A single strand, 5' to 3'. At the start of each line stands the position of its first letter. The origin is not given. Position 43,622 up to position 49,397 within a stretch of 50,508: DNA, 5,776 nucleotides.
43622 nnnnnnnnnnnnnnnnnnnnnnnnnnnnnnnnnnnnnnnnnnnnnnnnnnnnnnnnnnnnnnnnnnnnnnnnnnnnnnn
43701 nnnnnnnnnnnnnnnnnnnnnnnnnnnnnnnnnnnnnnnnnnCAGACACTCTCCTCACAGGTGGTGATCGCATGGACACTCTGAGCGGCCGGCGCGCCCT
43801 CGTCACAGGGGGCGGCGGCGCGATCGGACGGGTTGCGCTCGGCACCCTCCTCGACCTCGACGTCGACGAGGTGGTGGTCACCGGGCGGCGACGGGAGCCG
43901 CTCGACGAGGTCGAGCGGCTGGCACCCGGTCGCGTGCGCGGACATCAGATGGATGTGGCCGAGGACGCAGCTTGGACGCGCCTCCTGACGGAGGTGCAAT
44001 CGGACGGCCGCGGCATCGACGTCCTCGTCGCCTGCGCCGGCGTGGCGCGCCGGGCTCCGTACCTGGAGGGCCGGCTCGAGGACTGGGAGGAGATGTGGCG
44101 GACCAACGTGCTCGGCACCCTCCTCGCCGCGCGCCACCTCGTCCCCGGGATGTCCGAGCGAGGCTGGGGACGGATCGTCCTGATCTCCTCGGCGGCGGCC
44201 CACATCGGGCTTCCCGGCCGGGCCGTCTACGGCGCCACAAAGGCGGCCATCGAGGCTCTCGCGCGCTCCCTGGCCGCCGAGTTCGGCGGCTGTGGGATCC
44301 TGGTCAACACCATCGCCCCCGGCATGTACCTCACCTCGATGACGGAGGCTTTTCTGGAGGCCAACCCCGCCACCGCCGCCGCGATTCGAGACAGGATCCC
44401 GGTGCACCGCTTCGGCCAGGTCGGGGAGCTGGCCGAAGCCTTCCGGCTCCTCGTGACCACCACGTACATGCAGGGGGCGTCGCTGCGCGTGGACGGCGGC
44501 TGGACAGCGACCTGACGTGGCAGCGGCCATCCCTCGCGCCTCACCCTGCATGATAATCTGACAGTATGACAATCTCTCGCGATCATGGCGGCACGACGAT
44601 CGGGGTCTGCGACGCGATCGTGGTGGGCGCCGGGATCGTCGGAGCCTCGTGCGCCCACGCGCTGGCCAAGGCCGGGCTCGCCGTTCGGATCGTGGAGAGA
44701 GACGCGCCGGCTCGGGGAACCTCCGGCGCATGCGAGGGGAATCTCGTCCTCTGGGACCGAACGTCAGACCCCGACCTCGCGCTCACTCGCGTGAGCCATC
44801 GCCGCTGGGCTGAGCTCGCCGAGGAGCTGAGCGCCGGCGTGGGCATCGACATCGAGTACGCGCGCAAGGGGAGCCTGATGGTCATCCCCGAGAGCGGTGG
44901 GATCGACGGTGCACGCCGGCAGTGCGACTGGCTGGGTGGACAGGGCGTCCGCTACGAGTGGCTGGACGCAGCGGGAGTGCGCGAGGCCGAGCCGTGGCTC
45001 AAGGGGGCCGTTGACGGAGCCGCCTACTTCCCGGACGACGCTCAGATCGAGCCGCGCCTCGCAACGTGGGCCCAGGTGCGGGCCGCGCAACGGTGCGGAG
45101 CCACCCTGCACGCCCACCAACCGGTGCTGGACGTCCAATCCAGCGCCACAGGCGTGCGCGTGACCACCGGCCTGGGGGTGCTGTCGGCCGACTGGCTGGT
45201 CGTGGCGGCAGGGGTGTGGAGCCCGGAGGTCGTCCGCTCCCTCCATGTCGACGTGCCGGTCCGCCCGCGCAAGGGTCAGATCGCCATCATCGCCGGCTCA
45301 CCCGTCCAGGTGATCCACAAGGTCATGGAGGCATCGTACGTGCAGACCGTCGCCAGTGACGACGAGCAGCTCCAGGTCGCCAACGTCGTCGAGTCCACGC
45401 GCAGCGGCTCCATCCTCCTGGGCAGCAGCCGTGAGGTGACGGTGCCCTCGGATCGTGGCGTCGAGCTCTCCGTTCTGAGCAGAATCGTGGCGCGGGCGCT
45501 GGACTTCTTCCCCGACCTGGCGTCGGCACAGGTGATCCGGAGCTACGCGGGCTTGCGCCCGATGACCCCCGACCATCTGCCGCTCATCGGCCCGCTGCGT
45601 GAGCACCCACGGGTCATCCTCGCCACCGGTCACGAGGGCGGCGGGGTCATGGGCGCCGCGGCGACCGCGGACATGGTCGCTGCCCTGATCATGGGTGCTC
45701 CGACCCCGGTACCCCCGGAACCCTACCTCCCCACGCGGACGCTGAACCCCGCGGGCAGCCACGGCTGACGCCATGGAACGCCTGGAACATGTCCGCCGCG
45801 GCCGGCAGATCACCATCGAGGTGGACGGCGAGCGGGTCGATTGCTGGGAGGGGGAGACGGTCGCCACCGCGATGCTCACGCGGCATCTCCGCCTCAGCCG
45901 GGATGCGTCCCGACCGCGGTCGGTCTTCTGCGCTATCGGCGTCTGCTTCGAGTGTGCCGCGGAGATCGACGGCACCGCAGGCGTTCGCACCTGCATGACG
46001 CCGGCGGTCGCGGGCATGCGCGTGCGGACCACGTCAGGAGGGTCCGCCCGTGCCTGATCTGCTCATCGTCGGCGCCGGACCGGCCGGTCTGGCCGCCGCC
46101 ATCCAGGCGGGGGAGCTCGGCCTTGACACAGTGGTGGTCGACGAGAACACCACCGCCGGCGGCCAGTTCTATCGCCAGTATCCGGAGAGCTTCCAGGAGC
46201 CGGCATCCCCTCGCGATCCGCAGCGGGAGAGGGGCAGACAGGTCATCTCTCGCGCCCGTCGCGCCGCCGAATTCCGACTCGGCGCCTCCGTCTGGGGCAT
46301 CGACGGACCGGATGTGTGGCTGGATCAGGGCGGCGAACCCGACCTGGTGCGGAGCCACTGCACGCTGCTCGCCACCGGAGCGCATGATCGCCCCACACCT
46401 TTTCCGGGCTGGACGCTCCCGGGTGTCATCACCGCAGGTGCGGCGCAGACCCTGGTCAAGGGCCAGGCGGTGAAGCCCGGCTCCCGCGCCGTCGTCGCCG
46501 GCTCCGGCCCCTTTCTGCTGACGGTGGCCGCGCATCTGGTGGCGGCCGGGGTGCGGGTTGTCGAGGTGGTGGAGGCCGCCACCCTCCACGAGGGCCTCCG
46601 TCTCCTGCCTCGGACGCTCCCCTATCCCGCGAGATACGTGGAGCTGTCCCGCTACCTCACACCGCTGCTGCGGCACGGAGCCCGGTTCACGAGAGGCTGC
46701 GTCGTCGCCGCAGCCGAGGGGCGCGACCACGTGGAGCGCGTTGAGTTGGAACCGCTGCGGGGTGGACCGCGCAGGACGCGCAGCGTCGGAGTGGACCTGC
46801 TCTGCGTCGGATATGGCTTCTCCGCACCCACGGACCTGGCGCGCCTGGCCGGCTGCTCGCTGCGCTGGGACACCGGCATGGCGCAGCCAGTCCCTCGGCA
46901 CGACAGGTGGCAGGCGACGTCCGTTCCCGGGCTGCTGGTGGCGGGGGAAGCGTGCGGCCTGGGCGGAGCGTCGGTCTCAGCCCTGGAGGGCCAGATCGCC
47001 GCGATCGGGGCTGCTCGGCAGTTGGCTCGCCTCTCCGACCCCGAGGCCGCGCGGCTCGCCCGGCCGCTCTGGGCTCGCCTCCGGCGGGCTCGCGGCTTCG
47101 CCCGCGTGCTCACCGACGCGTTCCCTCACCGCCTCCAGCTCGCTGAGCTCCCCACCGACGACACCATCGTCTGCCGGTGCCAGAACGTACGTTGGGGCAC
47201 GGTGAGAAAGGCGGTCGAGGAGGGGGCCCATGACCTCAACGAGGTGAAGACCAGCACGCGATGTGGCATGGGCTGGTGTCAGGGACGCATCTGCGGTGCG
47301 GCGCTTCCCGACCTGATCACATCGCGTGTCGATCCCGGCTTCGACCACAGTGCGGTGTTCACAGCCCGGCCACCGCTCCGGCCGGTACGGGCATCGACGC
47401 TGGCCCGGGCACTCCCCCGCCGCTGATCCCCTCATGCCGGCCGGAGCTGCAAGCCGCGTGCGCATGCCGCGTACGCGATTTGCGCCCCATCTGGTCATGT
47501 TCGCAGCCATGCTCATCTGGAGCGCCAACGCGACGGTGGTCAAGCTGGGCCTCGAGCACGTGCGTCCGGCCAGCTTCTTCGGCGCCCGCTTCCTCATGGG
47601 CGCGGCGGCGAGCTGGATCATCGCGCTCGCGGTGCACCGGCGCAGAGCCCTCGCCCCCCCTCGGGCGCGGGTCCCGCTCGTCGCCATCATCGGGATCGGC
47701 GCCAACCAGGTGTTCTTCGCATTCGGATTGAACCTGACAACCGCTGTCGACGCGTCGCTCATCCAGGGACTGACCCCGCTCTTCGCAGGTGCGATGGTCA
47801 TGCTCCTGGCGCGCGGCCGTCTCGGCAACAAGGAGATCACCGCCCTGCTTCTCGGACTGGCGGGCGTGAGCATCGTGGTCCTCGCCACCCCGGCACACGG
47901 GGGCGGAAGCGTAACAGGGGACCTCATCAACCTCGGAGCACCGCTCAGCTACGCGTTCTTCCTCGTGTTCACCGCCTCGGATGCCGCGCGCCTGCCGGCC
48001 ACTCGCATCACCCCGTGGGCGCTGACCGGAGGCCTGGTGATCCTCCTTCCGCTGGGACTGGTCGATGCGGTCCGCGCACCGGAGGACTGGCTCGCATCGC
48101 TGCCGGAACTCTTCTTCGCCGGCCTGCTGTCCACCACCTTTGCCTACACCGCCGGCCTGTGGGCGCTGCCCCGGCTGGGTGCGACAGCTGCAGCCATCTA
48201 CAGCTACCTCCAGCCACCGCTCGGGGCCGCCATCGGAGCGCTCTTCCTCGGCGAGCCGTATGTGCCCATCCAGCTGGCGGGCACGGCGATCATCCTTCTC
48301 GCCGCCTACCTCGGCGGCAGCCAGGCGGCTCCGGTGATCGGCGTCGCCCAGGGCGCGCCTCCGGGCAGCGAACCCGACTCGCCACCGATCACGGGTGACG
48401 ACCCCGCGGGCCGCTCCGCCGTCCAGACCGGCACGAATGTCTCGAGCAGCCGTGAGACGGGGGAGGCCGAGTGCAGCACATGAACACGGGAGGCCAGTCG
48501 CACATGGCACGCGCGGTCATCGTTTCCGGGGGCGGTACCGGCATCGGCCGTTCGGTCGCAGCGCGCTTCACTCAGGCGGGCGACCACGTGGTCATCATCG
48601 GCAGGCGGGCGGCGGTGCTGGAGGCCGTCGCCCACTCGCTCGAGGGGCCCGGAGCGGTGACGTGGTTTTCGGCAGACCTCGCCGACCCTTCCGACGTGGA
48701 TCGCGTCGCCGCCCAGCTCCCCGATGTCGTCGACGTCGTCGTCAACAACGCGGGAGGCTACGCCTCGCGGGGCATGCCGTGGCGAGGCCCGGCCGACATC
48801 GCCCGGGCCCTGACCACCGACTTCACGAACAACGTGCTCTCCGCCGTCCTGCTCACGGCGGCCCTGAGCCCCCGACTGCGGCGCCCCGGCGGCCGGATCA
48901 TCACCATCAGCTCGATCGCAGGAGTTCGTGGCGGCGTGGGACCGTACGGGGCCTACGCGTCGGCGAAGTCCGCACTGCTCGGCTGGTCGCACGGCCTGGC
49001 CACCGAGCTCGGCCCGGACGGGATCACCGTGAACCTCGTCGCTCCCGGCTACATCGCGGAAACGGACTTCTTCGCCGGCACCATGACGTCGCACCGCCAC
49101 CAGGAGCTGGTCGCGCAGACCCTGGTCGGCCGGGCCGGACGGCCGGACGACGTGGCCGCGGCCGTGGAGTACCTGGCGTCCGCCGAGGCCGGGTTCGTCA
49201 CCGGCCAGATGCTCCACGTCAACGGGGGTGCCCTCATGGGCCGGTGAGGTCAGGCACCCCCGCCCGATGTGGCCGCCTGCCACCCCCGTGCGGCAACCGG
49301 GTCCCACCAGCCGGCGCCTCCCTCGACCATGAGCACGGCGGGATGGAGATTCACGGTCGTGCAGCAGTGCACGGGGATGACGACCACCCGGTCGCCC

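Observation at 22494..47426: About 25 kb imino-acid/hydroxyproline catabolic supercluster around one GntR regulator, with far more enzymes than the known pathway needs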

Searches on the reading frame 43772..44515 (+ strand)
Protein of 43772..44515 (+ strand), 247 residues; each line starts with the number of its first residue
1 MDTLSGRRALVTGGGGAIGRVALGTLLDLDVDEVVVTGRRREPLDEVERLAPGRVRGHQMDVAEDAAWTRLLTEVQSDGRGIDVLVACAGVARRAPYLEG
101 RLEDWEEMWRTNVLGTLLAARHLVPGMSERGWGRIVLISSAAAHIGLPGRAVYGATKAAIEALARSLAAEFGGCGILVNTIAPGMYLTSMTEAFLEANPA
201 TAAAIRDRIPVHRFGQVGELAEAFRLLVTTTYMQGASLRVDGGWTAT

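Call 6: search_protein_families(library=pfam, proteins=[window:43772-44515:+])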
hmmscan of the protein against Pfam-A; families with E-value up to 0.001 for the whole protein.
window:43772-44515:+ (247 aa): 7 families
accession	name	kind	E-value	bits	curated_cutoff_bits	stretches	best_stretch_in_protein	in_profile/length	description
PF13561.12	adh_short_C2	-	1.3e-45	156.3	27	1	33-245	22-236/236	Enoyl-(Acyl carrier protein) reductase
PF00106.31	adh_short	-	4.1e-41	141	26.6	1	9-195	3-191/195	short chain dehydrogenase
PF08659.16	KR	-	3.1e-18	66.8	22.6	1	10-168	4-164/180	KR domain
PF01370.27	Epimerase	-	3.5e-10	40.1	20.9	1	9-227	1-224/240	NAD dependent epimerase/dehydratase family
PF02719.21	Polysacc_synt_2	-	4.4e-07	29.8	20.2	1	10-169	2-154/293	Polysaccharide biosynthesis protein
PF23441.1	SDR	-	3.9e-06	26.9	27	1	79-243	88-254/258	SDR-like rossmann domain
PF13460.12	NAD_binding_10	-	0.00014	22.2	27.2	1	13-149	1-107/184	NAD(P)H-binding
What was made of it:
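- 43772..44515 (+): SDR2, a short-chain dehydrogenase. It is always adjacent to the DapB-like gene in relatives. Function unknown. adh_short_C2 at 1e-45 (call 6).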

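Call 9: search_protein_families(library=ncbifam, proteins=[window:43772-44515:+], max_evalue=1e-10)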
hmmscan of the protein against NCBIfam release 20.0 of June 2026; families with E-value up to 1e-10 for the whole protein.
window:43772-44515:+ (247 aa): 190 families (the best 25 are shown)
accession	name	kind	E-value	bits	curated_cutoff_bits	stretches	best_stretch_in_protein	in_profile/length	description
NF009466.0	PRK12826.1-2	subfamily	6.7e-46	156.8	222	1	6-245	3-245/248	3-oxoacyl-ACP reductase FabG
NF005067.0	PRK06484.1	equivalog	9.3e-44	149.8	713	1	5-246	272-513/524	short chain dehydrogenase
NF005559.1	PRK07231.1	subfamily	1.7e-43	148.9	215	1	4-245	2-248/249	glucose 1-dehydrogenase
NF004791.0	PRK06138.1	equivalog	9e-43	146.4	312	1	3-246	2-251/252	SDR family oxidoreductase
TIGR01830.1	3oxo_ACP_reduc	equivalog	3.6e-42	144.7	297.75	1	9-243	1-237/239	3-oxoacyl-[acyl-carrier-protein] reductase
NF009464.0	PRK12824.1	subfamily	6.1e-40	137.4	269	1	7-244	3-242/245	3-oxoacyl-ACP reductase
NF004778.0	PRK06124.1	equivalog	6.7e-40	137.1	303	1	4-246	9-254/256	SDR family oxidoreductase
NF005309.0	PRK06841.1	subfamily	1.4e-39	136.2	286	1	4-246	13-254/255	GolD/DthD family dehydrogenase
NF047420.2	EF_P_mod_YmfI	equivalog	4.5e-38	131.3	238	1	9-244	2-235/236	elongation factor P 5-aminopentanone reductase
TIGR01829.1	AcAcCoA_reduct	subfamily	2.1e-37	129.1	302.1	1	9-244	3-240/242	acetoacetyl-CoA reductase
NF005075.0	PRK06500.1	equivalog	1.3e-36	126.3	336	1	1-245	1-247/249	SDR family oxidoreductase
NF004197.0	PRK05653.1-1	equivalog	1.5e-36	126.3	332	1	3-245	4-247/249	3-oxoacyl-ACP reductase FabG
NF006070.0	PRK08213.1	subfamily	1.8e-36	126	279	1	4-246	10-258/259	gluconate 5-dehydrogenase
NF005711.0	PRK07523.1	subfamily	2.2e-36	125.8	413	1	4-246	8-253/255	SDR family oxidoreductase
NF052558.1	MBtsdlDhBudC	equivalog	2.1e-35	122.5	270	1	6-246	3-243/250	meso-2,3-butanediol dehydrogenase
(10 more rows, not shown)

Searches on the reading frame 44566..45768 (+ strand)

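Call 7: search_protein_families(library=pfam, proteins=[window:44566-45768:+])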
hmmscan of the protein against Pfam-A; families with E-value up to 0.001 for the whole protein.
window:44566-45768:+ (400 aa): 8 families
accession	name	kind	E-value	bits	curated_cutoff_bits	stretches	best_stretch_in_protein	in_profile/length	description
PF01266.30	DAO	-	2.5e-67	228.3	27.9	1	16-374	1-353/353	FAD dependent oxidoreductase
PF00890.30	FAD_binding_2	-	3.1e-08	33.7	20.4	1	16-68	1-53/414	FAD binding domain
PF01494.25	FAD_binding_3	-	1e-05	25.4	22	1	15-53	2-40/349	FAD binding domain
PF13450.12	NAD_binding_8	-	2.5e-05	24.9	21.9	1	19-47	1-29/68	NAD(P)-binding Rossmann-like domain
PF13738.12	Pyr_redox_3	-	9.7e-05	22.2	30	0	18-47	1-31/305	Pyridine nucleotide-disulphide oxidoreductase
PF03486.20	HI0933_like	-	0.00013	22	50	0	16-46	2-32/244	HI0933-like protein Rossmann domain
PF07992.20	Pyr_redox_2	-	0.00016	21.6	26.1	0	18-45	4-173/291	Pyridine nucleotide-disulphide oxidoreductase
PF00070.33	Pyr_redox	-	0.00034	21.5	22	0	17-46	2-31/82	Pyridine nucleotide-disulphide oxidoreductase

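Call 10: search_protein_families(library=ncbifam, proteins=[window:44566-45768:+], max_evalue=1e-10)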
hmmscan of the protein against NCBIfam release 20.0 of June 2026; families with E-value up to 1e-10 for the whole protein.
window:44566-45768:+ (400 aa): 13 families
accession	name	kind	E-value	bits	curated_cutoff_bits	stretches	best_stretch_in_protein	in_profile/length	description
TIGR02352.1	thiamin_ThiO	equivalog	9.8e-55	186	250.8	1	18-377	2-349/351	glycine oxidase ThiO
NF001933.0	PRK00711.1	subfamily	9.9e-37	126.9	383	1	85-391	119-415/429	D-amino acid dehydrogenase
NF009074.0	PRK12409.1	equivalog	1.3e-25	90.4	494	1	88-376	121-404/410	D-amino acid dehydrogenase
NF008425.0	PRK11259.1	equivalog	4.9e-25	88.3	257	1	14-391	4-374/377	N-methyl-L-tryptophan oxidase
TIGR03197.1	MnmC_Cterm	equivalog_domain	2e-22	79.8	174.2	1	16-346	1-318/400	FAD-dependent 5-carboxymethylaminomethyl-2-thiouridine(34) oxidoreductase MnmC1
NF002480.1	PRK01747.1-1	equivalog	5.1e-22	78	540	1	16-384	250-626/645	bifunctional tRNA (5-methylaminomethyl-2-thiouridine)(34)-methyltransferase MnmC2/FAD-dependent 5-carboxymethylaminomethyl-2-thiouridine(34)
TIGR03364.1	HpnW_proposed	hypoth_equivalog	1.1e-21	77.4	285.1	1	16-219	2-197/365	TIGR03364 family FAD-dependent oxidoreductase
TIGR03377.1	glycerol3P_GlpA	equivalog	5.8e-18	64.7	552.8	1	127-334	106-307/530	anaerobic glycerol-3-phosphate dehydrogenase subunit GlpA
TIGR01373.1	soxB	subfamily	9.7e-15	54.3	529.45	1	15-375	31-382/407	sarcosine oxidase subunit beta family protein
NF033460.1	glycerol3P_ox_II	equivalog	5.1e-14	52.2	460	0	133-375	121-360/361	type 2 glycerol-3-phosphate oxidase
TIGR01377.1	soxA_mon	subfamily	5.6e-14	51.7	479.65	1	16-241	2-222/381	amino oxidase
NF050086.1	pipecolate_AmaA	exception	5.1e-13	48.5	600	1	16-376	27-381/425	L-pipecolate oxidase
NF008726.1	PRK11728.1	equivalog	5.5e-11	41.9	299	0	16-232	2-215/389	L-2-hydroxyglutarate oxidase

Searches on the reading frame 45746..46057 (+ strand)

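Call 7: search_protein_families(library=pfam, proteins=[window:45746-46057:+])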
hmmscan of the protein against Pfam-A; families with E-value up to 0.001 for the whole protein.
window:45746-46057:+ (103 aa): 1 family
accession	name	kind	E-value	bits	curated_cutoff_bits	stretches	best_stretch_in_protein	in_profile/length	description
PF13510.11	Fer2_4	-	1.5e-22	79.9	22.8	1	20-97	2-81/82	2Fe-2S iron-sulfur cluster binding domain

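Call 10: search_protein_families(library=ncbifam, proteins=[window:45746-46057:+], max_evalue=1e-10)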
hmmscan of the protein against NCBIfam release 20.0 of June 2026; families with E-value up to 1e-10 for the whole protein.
window:45746-46057:+ (103 aa): 0 families

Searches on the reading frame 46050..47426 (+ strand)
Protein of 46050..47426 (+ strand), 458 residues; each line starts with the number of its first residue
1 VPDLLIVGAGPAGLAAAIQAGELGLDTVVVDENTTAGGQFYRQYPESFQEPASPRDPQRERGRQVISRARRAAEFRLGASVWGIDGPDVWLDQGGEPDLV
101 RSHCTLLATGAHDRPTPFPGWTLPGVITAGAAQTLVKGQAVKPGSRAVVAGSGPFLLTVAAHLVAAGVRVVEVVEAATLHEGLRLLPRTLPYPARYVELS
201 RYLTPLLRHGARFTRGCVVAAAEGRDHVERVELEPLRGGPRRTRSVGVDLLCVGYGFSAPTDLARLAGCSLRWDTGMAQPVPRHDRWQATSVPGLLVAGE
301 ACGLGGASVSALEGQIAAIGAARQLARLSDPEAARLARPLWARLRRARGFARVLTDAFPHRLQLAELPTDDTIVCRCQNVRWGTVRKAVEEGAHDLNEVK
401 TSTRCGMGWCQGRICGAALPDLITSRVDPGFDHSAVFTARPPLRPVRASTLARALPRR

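Call 7: search_protein_families(library=pfam, proteins=[window:46050-47426:+])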
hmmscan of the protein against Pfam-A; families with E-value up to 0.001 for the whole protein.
window:46050-47426:+ (458 aa): 11 families
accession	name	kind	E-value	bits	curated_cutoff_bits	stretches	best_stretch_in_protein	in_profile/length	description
PF07992.20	Pyr_redox_2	-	1e-20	74.8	26.1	1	3-302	2-277/291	Pyridine nucleotide-disulphide oxidoreductase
PF04324.20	Fer2_BFD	-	1.6e-10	41.6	26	1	373-423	1-48/50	BFD-like [2Fe-2S] binding domain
PF12831.13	FAD_oxidored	-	6.6e-10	39.3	27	1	3-55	1-53/416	FAD dependent oxidoreductase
PF13738.12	Pyr_redox_3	-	9.4e-08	32.1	30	1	5-47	1-42/305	Pyridine nucleotide-disulphide oxidoreductase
PF13450.12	NAD_binding_8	-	2e-07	31.6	21.9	1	6-42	1-37/68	NAD(P)-binding Rossmann-like domain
PF17806.6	SO_alpha_A3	-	2.8e-07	31.2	23.1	1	379-452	11-84/87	Sarcosine oxidase A3 domain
PF01134.28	GIDA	-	3.9e-06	26.6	22.1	0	3-35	1-33/391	Glucose inhibited division protein A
PF00890.30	FAD_binding_2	-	4e-06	26.7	20.4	1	3-39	1-37/414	FAD binding domain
PF03486.20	HI0933_like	-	0.00011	22.2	50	1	3-38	2-37/244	HI0933-like protein Rossmann domain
PF01266.30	DAO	-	0.00072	19.6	27.9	1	3-39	1-38/353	FAD dependent oxidoreductase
PF01494.25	FAD_binding_3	-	0.00092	19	22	0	3-35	3-35/349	FAD binding domain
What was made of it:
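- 44566..47426 (+): Three-subunit flavoenzyme. Proposed D-hydroxyproline dehydrogenase:
- beta subunit, DAO, 44566-45768;
- gamma subunit, Fer2_4, 45773-46057;
- alpha subunit, Pyr_redox_2+Fer2_BFD, 46050-47426. Pfam assignments from call 7.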

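Call 10: search_protein_families(library=ncbifam, proteins=[window:46050-47426:+], max_evalue=1e-10)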
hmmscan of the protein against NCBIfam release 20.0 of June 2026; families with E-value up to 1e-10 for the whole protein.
window:46050-47426:+ (458 aa): 1 family
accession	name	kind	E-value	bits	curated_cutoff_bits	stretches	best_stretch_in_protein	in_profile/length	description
TIGR01372.1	soxA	subfamily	3.3e-31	107.9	1164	1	100-452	278-596/996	sarcosine oxidase subunit alpha family protein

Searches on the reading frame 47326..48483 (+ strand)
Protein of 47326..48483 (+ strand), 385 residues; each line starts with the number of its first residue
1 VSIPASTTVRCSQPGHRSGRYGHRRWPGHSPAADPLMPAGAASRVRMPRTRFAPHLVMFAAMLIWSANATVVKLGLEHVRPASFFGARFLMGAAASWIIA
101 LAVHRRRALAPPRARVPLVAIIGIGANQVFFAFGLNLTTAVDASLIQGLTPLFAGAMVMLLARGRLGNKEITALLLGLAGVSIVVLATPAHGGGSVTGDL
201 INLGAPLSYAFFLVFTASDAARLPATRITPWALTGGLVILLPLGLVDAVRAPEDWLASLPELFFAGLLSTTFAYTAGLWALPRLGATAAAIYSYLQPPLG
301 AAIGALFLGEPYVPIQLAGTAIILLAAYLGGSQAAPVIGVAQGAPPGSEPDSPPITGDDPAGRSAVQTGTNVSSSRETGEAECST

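Call 7: search_protein_families(library=pfam, proteins=[window:47326-48483:+])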
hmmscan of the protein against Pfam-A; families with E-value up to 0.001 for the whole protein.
window:47326-48483:+ (385 aa): 1 family
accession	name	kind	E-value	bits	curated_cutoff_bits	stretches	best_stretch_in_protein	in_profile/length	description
PF00892.27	EamA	-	2.2e-31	109.4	28.2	2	56-185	5-134/135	EamA-like transporter family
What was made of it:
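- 47464..49247 (+): EamA-family transporter (about 47464-48483) and SDR3 (48471-49247), downstream of the dehydrogenase genes on the same strand. Call 7.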

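Call 10: search_protein_families(library=ncbifam, proteins=[window:47326-48483:+], max_evalue=1e-10)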
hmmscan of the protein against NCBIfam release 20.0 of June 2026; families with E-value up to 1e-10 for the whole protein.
window:47326-48483:+ (385 aa): 2 families
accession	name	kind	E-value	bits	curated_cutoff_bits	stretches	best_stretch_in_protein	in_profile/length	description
TIGR00950.1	2A78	equivalog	2e-18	66.7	230.2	1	65-327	1-263/264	carboxylate/amino acid/amine transporter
NF008432.0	PRK11272.1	equivalog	4.7e-11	42.4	270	1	56-328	13-283/294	drug/metabolite exporter YedA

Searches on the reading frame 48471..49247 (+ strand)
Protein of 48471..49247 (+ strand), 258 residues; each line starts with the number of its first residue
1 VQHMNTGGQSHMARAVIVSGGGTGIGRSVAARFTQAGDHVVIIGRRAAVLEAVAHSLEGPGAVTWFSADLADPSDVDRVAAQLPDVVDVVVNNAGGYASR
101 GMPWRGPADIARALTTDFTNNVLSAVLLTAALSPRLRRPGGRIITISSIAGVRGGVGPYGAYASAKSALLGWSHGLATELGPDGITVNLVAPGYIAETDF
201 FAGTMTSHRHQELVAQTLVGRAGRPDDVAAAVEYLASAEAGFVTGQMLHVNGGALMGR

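Call 7: search_protein_families(library=pfam, proteins=[window:48471-49247:+])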
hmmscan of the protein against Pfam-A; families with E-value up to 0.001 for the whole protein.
window:48471-49247:+ (258 aa): 4 families
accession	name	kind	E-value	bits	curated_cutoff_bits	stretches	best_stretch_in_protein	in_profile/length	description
PF13561.12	adh_short_C2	-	7.7e-42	143.9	27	1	23-253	6-234/236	Enoyl-(Acyl carrier protein) reductase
PF00106.31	adh_short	-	4.4e-35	121.4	26.6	1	15-202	2-188/195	short chain dehydrogenase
PF08659.16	KR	-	1.2e-08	35.5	22.6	1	16-175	3-162/180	KR domain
PF01370.27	Epimerase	-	1.2e-05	25.3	20.9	1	16-127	1-103/240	NAD dependent epimerase/dehydratase family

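Call 10: search_protein_families(library=ncbifam, proteins=[window:48471-49247:+], max_evalue=1e-10)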
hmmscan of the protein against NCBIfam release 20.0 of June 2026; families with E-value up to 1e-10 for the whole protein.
window:48471-49247:+ (258 aa): 189 families (the best 25 are shown)
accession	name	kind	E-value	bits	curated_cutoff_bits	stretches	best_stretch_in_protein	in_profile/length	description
NF005559.1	PRK07231.1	subfamily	2.4e-49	168.1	215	1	14-255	5-248/249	glucose 1-dehydrogenase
NF009466.0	PRK12826.1-2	subfamily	8.7e-47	159.7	222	1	12-256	2-246/248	3-oxoacyl-ACP reductase FabG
TIGR01830.1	3oxo_ACP_reduc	equivalog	5.7e-42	144.1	297.75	1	16-253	1-237/239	3-oxoacyl-[acyl-carrier-protein] reductase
NF004198.0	PRK05653.1-3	equivalog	5.1e-41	140.8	296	1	10-256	4-248/248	3-oxoacyl-ACP reductase FabG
NF005909.0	PRK07890.1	subfamily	1.7e-40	139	258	1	14-256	8-259/260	short chain dehydrogenase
NF004778.0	PRK06124.1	equivalog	2.1e-40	138.7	303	1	13-255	11-253/256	SDR family oxidoreductase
NF009464.0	PRK12824.1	subfamily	3e-40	138.4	269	1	12-256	1-244/245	3-oxoacyl-ACP reductase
NF009468.0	PRK12826.1-4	equivalog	1.4e-39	136.3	318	1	11-256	5-249/256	SDR family oxidoreductase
NF052558.1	MBtsdlDhBudC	equivalog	1.6e-39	136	270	1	14-254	4-241/250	meso-2,3-butanediol dehydrogenase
NF004197.0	PRK05653.1-1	equivalog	8e-39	133.7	332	1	14-256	8-248/249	3-oxoacyl-ACP reductase FabG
NF047420.2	EF_P_mod_YmfI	equivalog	9.8e-39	133.5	238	1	16-253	2-234/236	elongation factor P 5-aminopentanone reductase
NF006070.0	PRK08213.1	subfamily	3.9e-38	131.5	279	1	14-254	13-256/259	gluconate 5-dehydrogenase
NF005067.0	PRK06484.1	equivalog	7.6e-38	130.3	713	1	9-255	269-512/524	short chain dehydrogenase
NF005753.0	PRK07577.1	equivalog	1.2e-36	126.4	310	1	13-256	3-234/237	SDR family oxidoreductase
NF004200.0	PRK05653.1-5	equivalog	1.9e-36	125.8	273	1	12-253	1-240/242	3-oxoacyl-ACP reductase FabG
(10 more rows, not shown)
